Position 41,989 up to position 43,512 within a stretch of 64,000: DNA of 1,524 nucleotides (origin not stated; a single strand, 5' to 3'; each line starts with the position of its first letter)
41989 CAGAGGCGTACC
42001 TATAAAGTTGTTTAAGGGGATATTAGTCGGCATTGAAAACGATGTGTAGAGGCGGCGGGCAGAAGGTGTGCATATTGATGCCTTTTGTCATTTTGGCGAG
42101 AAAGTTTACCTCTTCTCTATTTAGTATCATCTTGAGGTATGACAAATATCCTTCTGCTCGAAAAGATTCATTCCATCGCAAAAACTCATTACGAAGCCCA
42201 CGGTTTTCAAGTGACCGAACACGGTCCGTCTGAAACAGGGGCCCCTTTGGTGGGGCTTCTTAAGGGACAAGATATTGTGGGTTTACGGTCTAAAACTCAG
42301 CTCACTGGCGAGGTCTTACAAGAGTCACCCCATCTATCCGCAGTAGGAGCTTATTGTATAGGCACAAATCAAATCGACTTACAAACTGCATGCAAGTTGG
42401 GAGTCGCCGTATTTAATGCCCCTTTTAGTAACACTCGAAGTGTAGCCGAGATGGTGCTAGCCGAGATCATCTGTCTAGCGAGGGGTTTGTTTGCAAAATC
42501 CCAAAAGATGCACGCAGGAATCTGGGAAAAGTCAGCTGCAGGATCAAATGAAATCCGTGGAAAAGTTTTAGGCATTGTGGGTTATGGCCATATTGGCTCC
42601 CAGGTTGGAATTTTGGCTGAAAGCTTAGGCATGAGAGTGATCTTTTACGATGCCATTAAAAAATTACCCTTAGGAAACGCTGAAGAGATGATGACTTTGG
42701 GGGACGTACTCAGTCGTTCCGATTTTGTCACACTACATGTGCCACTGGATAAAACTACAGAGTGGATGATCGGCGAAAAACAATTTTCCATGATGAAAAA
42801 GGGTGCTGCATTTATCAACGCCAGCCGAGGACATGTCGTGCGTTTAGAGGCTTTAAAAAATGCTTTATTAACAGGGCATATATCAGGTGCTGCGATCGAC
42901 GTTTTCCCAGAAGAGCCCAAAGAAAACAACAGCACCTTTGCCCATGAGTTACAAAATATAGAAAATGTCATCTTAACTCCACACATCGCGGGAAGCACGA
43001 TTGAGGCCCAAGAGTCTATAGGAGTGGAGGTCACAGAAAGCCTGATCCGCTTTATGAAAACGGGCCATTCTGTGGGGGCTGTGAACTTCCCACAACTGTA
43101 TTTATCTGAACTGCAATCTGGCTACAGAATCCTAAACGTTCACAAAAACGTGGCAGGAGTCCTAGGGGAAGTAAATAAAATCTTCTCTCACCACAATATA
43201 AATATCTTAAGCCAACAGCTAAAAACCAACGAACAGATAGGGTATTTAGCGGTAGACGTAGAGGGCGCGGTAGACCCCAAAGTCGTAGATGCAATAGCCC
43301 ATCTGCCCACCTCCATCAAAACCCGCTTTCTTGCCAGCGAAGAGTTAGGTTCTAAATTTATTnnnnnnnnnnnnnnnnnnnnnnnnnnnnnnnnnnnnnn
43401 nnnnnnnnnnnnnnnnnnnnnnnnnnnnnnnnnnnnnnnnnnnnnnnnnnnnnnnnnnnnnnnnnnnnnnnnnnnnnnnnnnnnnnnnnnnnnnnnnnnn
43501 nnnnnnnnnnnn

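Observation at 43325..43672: Element A: 348-bp nested palindrome with exact 100-bp arms that include the serA 3' end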

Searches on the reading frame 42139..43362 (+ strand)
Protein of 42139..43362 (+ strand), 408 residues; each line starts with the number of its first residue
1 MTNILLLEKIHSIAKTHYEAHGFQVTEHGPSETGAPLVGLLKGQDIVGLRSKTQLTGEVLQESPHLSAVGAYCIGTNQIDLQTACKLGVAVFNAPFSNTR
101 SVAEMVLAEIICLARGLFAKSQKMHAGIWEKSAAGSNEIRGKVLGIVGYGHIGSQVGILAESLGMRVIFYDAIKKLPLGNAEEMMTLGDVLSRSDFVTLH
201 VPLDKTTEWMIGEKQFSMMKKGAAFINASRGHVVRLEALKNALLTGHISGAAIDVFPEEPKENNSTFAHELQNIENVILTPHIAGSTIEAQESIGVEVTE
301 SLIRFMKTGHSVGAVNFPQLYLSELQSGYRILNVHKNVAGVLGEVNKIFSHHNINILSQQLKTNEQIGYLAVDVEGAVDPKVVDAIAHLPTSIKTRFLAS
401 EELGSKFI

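Call 14: find_homologous_proteins(query=window:42139-43362:+, max_evalue=1e-50)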
Query window:42139-43362:+ (408 aa): 8000 proteins with E <= 1e-50 among 8000 candidates; the best 120 are listed.
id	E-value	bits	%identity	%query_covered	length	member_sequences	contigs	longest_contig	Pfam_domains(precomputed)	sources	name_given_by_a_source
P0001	3.5e-264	894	100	100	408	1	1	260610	PF22629.3,PF00389.37,PF02826.26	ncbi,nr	ncbi:MAG: phosphoglycerate dehydrogenase [Bdellovibrionaceae bacterium]|nr:phosphoglycerate dehydrog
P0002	9.7e-223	757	86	98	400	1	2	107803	PF22629.3,PF00389.37,PF01842.32,PF02826.26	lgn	-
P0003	5.6e-203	692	80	98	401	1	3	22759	PF22629.3,PF00389.37,PF02826.26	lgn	-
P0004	1.3e-190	652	75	97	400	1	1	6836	PF22629.3,PF00389.37,PF02826.26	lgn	-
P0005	1.7e-178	612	73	97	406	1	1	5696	PF22629.3,PF00389.37,PF02826.26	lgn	-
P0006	2.0e-154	533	63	97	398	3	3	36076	PF22629.3,PF00389.37,PF02826.26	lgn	-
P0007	9.8e-154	530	63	97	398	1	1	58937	PF22629.3,PF03446.22,PF00389.37,PF02826.26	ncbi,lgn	-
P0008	3.4e-153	528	62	97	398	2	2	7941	PF22629.3,PF00389.37,PF02826.26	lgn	-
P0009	1.0e-152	527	62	97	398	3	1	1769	PF22629.3,PF00389.37,PF02826.26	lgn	-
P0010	1.2e-152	527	63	97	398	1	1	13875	PF22629.3,PF00389.37,PF02826.26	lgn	-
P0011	6.1e-152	524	62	97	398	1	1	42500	PF22629.3,PF00389.37,PF02826.26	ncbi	-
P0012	8.4e-152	524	62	97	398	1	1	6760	PF22629.3,PF03446.22,PF00389.37,PF02826.26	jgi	jgi:D-3-phosphoglycerate dehydrogenase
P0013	3.2e-151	522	62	97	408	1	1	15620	PF22629.3,PF03446.22,PF00389.37,PF02826.26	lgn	-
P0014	3.2e-150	519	62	97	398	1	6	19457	PF22629.3,PF00389.37,PF02826.26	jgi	jgi:D-3-phosphoglycerate dehydrogenase / 2-oxoglutarate reductase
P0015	4.7e-150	518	62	97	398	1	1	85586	PF22629.3,PF00389.37,PF02826.26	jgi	jgi:D-3-phosphoglycerate dehydrogenase / 2-oxoglutarate reductase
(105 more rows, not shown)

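Call 16: find_encoding_contigs(protein=P0002, flank=5000, max_places=3)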
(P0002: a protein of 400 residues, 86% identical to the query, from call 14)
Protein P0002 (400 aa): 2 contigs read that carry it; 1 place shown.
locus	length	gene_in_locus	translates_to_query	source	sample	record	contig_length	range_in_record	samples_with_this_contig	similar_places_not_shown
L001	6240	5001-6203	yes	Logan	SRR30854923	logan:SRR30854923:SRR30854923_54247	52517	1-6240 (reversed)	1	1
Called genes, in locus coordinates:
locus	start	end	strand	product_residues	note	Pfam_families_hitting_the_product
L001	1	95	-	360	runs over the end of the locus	PF02517:Rce1-like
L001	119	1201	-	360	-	PF02775:TPP_enzyme_C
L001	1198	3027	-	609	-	PF01558:POR, PF01855:POR_N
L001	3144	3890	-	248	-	PF01553:Acyltransferase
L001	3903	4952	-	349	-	PF01148:CTP_transf_1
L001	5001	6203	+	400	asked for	PF00389:2-Hacid_dh, PF02826:2-Hacid_dh_C, PF01842:ACT (weak), PF22629:ACT_AHAS_ss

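Call 17: find_encoding_contigs(protein=P0003, flank=5000, max_places=3)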
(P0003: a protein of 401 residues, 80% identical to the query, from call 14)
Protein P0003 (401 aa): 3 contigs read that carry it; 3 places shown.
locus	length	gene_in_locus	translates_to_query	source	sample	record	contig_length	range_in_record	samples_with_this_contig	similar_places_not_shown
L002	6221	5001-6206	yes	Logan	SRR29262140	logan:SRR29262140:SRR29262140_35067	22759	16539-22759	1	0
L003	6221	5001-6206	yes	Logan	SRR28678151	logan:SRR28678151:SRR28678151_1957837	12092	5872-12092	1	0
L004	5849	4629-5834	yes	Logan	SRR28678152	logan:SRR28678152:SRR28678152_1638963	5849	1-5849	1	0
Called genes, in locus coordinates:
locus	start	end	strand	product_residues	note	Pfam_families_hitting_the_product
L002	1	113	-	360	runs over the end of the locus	PF02517:Rce1-like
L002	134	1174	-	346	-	PF02775:TPP_enzyme_C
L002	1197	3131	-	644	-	PF01558:POR, PF01855:POR_N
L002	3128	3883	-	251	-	PF01553:Acyltransferase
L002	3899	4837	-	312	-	PF01148:CTP_transf_1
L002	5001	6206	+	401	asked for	PF00389:2-Hacid_dh, PF02826:2-Hacid_dh_C, PF22629:ACT_AHAS_ss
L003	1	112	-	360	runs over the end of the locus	PF02517:Rce1-like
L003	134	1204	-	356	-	PF02775:TPP_enzyme_C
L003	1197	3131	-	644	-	PF01558:POR, PF01855:POR_N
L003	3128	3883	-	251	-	PF01553:Acyltransferase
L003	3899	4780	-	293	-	PF01148:CTP_transf_1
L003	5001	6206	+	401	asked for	PF00389:2-Hacid_dh, PF02826:2-Hacid_dh_C, PF22629:ACT_AHAS_ss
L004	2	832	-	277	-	?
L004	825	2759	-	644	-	PF01558:POR, PF01855:POR_N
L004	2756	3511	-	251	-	PF01553:Acyltransferase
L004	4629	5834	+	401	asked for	PF00389:2-Hacid_dh, PF02826:2-Hacid_dh_C, PF22629:ACT_AHAS_ss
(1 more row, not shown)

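Call 21: find_encoding_contigs(protein=P0004, flank=5000, max_places=3)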
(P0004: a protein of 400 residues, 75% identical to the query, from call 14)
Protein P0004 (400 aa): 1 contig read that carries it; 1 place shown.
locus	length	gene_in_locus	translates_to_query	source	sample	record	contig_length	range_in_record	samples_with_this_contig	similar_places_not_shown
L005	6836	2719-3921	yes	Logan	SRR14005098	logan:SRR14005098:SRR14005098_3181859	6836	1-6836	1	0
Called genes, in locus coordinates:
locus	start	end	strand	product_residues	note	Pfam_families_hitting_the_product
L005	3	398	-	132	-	?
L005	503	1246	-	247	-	PF01553:Acyltransferase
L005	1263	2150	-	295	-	PF01148:CTP_transf_1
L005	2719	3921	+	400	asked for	PF00389:2-Hacid_dh, PF02826:2-Hacid_dh_C, PF22629:ACT_AHAS_ss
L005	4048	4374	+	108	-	-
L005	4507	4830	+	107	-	-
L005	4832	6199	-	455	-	PF01565:FAD_binding_4, PF02913:FAD-oxidase_C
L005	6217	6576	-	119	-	PF01627:Hpt (weak)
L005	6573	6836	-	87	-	?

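Call 22: find_encoding_contigs(protein=P0005, flank=5000, max_places=3)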
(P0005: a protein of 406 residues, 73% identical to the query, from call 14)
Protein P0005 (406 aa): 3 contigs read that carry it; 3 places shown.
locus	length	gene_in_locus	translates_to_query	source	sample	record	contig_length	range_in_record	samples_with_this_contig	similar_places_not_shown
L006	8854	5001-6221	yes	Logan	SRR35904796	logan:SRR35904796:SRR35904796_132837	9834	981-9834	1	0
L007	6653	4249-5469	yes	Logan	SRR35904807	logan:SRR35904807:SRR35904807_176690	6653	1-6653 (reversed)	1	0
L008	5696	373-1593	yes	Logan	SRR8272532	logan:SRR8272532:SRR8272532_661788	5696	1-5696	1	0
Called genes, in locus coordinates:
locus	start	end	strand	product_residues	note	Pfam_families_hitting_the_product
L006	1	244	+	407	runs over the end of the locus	?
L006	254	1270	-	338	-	PF02775:TPP_enzyme_C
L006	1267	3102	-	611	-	PF01558:POR, PF01855:POR_N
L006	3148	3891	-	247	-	PF01553:Acyltransferase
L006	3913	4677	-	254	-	PF01148:CTP_transf_1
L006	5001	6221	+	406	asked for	PF00389:2-Hacid_dh, PF02826:2-Hacid_dh_C, PF22629:ACT_AHAS_ss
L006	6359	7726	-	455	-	PF01565:FAD_binding_4, PF02913:FAD-oxidase_C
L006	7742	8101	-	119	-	PF01627:Hpt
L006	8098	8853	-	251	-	?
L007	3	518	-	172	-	?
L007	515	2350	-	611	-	PF01558:POR, PF01855:POR_N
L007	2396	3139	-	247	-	PF01553:Acyltransferase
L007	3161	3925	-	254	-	PF01148:CTP_transf_1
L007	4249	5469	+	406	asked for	PF00389:2-Hacid_dh, PF02826:2-Hacid_dh_C, PF22629:ACT_AHAS_ss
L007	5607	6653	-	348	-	?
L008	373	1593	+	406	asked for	PF00389:2-Hacid_dh, PF02826:2-Hacid_dh_C, PF22629:ACT_AHAS_ss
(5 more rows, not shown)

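Call 52: find_related_loci(query=A1, collection=metagenome_contigs, flank=2500)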
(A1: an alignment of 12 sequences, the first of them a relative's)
Query A1 (408 aa) in metagenome_contigs; peptide patterns used: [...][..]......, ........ (x = any residue, [..] = any of these).
600 stretches matched a pattern (row limit reached: there are more); 593 encode a relative of the query (tblastn E <= 1e-3); the best 80 are kept; 80 distinct loci.
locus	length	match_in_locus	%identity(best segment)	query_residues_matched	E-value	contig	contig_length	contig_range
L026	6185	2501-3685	56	4-398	4e-137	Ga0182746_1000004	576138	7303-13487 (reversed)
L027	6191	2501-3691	56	3-399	2e-136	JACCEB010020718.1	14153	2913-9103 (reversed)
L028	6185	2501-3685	52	4-398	1e-135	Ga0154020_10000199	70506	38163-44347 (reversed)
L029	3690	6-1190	54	4-398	3e-135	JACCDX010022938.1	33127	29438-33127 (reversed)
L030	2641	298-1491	54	1-398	4e-141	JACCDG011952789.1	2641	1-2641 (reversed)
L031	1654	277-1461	53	4-398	2e-145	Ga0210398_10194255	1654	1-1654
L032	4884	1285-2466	55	4-396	9e-135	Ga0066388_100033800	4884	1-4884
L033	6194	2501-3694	54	3-399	1e-133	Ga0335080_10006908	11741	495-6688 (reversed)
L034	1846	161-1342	52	4-398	2e-142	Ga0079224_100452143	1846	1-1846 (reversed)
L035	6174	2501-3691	52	4-398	2e-131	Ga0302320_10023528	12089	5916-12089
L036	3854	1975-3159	52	4-398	1e-134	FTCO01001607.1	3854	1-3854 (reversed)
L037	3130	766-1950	52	4-398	2e-136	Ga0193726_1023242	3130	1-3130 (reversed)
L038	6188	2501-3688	52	4-398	1e-130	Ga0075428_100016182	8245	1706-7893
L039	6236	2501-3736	52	4-408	1e-130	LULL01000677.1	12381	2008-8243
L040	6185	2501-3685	50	4-398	7e-130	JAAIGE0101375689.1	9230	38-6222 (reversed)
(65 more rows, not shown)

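Call 78: search_protein_families(library=pfam, proteins=[window:42139-43362:+])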
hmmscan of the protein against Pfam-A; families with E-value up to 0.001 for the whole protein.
window:42139-43362:+ (408 aa): 4 families
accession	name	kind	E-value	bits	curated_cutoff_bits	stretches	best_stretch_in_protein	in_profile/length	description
PF02826.25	2-Hacid_dh_C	-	8.5e-50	169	25.1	1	108-284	2-178/178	D-isomer specific 2-hydroxyacid dehydrogenase, NAD binding domain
PF00389.36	2-Hacid_dh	-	6e-26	91.2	24.6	1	4-316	1-134/134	D-isomer specific 2-hydroxyacid dehydrogenase, catalytic domain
PF22629.2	ACT_AHAS_ss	-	2.4e-09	37.7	27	1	334-393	4-66/67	AHAS small subunit-like ACT domain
PF01842.31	ACT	-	0.00039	20.6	27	0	335-377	7-52/66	ACT domain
